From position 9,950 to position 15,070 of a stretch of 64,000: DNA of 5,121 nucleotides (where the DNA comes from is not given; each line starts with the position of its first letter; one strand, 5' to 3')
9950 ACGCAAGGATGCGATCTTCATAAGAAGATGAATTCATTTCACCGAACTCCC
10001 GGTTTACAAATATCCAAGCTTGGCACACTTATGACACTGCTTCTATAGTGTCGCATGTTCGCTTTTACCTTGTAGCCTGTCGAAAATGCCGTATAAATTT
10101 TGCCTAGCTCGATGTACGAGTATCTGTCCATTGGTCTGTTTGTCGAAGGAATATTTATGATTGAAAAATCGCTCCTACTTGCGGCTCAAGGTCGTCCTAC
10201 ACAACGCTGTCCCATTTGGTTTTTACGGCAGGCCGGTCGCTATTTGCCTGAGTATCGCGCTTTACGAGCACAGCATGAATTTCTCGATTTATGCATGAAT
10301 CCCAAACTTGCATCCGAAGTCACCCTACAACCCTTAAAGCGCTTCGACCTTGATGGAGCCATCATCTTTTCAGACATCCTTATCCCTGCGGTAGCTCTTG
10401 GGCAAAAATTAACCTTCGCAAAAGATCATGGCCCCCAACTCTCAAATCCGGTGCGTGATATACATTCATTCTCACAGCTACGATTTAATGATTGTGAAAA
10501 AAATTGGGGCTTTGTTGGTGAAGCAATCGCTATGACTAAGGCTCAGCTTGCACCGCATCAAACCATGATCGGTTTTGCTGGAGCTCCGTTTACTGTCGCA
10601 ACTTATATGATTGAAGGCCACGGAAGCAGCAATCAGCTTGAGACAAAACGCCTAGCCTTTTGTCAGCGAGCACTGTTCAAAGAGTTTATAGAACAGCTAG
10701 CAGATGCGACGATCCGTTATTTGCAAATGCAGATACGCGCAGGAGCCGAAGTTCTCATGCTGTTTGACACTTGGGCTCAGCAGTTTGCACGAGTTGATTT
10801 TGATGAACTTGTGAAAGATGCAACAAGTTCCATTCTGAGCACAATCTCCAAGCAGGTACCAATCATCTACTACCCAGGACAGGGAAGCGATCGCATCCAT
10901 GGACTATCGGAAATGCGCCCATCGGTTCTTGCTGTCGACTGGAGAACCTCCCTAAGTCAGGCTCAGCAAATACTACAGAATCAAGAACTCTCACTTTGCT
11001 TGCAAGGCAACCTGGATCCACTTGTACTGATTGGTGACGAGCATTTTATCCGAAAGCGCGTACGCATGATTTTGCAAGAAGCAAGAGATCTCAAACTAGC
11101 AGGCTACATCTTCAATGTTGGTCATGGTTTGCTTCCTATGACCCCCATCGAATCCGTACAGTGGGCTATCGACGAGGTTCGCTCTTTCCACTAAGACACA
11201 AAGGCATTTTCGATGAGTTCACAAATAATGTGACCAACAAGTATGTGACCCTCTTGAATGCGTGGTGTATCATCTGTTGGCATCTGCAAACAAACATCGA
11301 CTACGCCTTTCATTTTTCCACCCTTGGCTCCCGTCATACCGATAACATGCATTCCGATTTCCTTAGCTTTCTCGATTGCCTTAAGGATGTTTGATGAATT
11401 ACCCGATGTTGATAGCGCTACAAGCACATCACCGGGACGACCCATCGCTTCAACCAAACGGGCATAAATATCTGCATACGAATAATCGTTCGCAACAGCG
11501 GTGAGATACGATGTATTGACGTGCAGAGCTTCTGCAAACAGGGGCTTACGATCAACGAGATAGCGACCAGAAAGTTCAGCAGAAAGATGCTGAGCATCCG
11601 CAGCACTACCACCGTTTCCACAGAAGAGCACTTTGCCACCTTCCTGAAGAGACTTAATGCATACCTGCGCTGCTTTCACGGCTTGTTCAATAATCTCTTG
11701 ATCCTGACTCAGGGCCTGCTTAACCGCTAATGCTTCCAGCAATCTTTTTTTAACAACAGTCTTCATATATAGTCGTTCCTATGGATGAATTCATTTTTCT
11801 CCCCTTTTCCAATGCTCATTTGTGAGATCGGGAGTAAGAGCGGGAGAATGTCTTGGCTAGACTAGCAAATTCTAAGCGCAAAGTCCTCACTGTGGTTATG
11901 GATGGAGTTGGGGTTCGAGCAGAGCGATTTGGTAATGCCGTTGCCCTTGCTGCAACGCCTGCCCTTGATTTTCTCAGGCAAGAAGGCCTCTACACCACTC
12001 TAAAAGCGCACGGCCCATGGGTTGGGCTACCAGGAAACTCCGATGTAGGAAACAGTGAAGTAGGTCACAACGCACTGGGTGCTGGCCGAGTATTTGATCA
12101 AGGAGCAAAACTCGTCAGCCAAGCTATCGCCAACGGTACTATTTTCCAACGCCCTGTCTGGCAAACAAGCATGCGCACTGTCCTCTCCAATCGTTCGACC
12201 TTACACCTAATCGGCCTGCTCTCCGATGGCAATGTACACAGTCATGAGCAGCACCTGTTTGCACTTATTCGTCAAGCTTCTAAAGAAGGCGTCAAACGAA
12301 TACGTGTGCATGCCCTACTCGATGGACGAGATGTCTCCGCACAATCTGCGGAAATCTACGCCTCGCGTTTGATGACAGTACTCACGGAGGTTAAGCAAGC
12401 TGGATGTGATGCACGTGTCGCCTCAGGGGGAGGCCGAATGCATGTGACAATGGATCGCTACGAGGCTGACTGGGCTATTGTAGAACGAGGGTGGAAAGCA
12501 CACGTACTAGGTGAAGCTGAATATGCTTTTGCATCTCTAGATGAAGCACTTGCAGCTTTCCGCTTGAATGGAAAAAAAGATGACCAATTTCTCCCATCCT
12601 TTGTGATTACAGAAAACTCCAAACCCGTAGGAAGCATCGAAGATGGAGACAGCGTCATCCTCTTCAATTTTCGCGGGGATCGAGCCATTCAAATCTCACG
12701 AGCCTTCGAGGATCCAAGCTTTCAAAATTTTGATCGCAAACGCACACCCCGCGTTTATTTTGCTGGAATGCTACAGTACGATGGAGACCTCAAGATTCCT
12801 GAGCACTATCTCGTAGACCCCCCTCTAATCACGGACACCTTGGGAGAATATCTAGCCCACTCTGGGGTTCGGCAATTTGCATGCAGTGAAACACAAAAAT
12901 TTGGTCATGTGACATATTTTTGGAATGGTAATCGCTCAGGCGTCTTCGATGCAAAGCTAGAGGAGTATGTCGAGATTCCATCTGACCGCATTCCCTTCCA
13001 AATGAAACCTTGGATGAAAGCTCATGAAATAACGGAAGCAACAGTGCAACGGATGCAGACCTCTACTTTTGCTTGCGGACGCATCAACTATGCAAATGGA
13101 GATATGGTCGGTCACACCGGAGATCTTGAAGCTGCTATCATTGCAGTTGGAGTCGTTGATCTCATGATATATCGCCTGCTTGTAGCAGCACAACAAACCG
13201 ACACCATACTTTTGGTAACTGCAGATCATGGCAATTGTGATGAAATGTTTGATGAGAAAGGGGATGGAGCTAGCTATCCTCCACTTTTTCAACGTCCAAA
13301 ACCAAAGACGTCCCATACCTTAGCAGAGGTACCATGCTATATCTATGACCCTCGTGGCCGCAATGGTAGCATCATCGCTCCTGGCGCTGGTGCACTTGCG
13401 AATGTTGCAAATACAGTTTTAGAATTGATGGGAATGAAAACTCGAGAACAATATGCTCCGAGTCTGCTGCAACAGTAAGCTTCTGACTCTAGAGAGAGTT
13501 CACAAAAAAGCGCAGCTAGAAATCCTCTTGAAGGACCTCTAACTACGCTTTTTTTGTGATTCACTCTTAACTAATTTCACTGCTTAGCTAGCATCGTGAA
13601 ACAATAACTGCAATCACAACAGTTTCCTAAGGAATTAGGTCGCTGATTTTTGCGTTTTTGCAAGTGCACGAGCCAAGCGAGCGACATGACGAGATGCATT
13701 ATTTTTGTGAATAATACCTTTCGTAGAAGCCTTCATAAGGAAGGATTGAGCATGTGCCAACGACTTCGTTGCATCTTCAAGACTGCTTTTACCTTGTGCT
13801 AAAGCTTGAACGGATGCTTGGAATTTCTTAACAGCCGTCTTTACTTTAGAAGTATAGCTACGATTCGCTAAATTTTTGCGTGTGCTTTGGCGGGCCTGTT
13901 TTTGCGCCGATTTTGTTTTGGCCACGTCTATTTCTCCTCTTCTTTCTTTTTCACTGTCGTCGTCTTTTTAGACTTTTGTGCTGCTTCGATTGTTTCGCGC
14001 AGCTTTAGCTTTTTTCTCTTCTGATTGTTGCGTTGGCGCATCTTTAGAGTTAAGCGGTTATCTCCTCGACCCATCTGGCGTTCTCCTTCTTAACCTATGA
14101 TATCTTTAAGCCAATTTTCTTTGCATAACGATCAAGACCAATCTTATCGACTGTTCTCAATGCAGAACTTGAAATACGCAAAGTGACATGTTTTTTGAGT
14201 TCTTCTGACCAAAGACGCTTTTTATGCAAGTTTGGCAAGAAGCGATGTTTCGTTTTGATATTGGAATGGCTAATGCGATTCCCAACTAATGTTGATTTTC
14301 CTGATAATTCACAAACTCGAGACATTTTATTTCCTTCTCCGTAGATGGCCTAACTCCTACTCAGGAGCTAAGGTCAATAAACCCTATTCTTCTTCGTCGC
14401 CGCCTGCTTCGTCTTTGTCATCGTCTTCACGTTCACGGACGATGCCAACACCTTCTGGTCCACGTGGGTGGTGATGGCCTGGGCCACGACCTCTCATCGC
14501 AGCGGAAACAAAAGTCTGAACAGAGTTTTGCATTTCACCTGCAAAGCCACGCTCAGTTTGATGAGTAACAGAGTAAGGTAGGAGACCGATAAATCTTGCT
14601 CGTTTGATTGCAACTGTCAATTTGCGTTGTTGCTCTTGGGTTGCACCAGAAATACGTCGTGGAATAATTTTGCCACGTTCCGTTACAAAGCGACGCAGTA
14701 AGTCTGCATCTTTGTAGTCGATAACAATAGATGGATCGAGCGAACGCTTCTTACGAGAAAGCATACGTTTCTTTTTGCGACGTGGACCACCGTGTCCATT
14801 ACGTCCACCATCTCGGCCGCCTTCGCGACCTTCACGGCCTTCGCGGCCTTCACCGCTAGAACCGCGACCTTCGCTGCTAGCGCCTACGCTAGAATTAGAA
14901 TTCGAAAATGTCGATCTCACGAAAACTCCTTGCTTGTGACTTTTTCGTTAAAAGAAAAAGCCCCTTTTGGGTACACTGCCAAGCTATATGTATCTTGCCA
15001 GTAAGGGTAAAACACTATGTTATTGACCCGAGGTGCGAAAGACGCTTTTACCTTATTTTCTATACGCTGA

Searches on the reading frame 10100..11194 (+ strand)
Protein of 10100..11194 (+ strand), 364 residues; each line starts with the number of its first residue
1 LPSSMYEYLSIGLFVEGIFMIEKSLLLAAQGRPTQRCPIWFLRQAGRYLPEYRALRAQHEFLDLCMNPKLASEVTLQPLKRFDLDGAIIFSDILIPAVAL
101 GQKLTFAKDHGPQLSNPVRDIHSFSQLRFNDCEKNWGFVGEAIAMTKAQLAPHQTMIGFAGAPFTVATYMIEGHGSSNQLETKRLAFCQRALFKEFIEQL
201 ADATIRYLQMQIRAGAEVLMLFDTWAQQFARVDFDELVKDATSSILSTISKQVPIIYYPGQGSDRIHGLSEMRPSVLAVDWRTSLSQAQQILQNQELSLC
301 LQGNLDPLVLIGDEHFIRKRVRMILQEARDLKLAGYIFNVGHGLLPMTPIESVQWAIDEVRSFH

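Call 15: search_protein_families(library=pfam, proteins=[window:10100-11194:+], max_evalue=0.001)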
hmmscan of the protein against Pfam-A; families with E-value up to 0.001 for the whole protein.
window:10100-11194:+ (364 aa): 1 family
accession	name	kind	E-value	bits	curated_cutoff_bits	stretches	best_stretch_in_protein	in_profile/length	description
PF01208.23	URO-D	-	3.4e-104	349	23.9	1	23-362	4-345/346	Uroporphyrinogen decarboxylase (URO-D)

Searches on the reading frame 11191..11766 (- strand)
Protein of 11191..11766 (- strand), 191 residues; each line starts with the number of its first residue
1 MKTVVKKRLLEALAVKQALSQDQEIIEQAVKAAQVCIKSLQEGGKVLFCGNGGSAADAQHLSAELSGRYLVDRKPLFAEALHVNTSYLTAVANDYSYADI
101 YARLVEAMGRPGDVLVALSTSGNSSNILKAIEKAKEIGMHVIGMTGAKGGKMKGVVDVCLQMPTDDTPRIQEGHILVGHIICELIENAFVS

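Call 15: search_protein_families(library=pfam, proteins=[window:11191-11766:-], max_evalue=0.001)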
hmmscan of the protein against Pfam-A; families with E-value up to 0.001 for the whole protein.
window:11191-11766:- (191 aa): 2 families
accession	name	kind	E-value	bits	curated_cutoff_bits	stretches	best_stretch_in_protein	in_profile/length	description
PF13580.11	SIS_2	-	1.6e-28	99.9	27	1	27-146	19-138/138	SIS domain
PF01380.27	SIS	-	5.9e-08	33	25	1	96-167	38-109/131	SIS domain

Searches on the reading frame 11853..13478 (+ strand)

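Call 16: search_protein_families(library=pfam, proteins=[window:11853-13478:+], max_evalue=0.001)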
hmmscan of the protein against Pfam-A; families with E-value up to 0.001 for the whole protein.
window:11853-13478:+ (541 aa): 2 families
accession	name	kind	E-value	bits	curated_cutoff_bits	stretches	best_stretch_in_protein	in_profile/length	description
PF06415.18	iPGM_N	-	6.1e-66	222.4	27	1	88-310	1-216/217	BPG-independent PGAM N-terminus (iPGM_N)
PF01676.23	Metalloenzyme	-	1.7e-64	218.2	24.3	1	10-529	2-251/252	Metalloenzyme superfamily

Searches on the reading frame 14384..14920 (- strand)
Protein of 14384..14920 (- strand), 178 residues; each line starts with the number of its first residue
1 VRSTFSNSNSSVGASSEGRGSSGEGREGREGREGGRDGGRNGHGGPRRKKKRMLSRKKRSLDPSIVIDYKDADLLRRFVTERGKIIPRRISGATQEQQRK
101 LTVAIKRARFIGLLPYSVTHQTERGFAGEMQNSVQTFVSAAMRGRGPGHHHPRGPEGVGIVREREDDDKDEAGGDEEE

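Call 16: search_protein_families(library=pfam, proteins=[window:14384-14920:-], max_evalue=0.001)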
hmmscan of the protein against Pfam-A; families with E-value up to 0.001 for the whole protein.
window:14384-14920:- (178 aa): 1 family
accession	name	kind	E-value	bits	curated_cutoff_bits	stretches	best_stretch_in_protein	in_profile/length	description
PF01084.26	Ribosomal_S18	-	1.7e-24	86.1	21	1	65-114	3-52/52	Ribosomal protein S18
